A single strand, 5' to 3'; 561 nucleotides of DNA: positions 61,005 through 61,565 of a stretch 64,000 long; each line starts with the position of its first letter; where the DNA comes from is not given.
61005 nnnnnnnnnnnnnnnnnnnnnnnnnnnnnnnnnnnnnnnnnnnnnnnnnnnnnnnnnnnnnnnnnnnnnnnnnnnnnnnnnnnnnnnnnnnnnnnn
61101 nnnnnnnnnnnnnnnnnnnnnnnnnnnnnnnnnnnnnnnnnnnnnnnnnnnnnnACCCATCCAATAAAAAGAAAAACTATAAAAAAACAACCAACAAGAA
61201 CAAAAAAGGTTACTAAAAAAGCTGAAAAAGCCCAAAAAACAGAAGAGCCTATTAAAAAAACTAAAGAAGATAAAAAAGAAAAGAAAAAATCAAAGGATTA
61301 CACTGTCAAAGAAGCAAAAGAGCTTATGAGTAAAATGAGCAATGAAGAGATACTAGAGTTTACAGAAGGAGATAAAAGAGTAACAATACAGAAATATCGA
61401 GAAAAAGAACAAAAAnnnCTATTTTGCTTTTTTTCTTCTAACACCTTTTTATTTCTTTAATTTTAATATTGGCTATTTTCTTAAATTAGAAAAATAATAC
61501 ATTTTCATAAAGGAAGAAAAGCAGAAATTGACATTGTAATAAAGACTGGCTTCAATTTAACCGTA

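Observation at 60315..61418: WD40 propeller fused to a histone-H1-like lysine-rich tail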

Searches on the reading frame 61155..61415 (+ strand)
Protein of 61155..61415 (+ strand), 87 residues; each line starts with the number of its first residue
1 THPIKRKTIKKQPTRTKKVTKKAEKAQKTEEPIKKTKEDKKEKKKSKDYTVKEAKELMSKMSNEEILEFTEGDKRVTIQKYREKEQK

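Call 12: search_protein_families(library=pfam, proteins=[window:61155-61415:+], max_evalue=10)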
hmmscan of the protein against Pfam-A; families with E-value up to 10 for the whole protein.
seq(87 aa): 5 families
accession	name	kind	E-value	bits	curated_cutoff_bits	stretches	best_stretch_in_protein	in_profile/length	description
PF25418.1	DUF7890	-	0.0097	15.9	26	1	52-70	12-30/47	Domain of unknown function (DUF7890)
PF19610.4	DUF6115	-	0.36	11.6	27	1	9-80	46-118/134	Family of unknown function (DUF6115)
PF01956.21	EMC3_TMCO1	-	1.6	8.9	27.1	1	3-63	37-92/169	Integral membrane protein EMC3/TMCO1-like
PF07851.19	TMEM120A-B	-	6.4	6.4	29.8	1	7-84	37-114/324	TMEM120A/B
PF01770.24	Folate_carrier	-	8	5.5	27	1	13-68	196-251/412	Reduced folate carrier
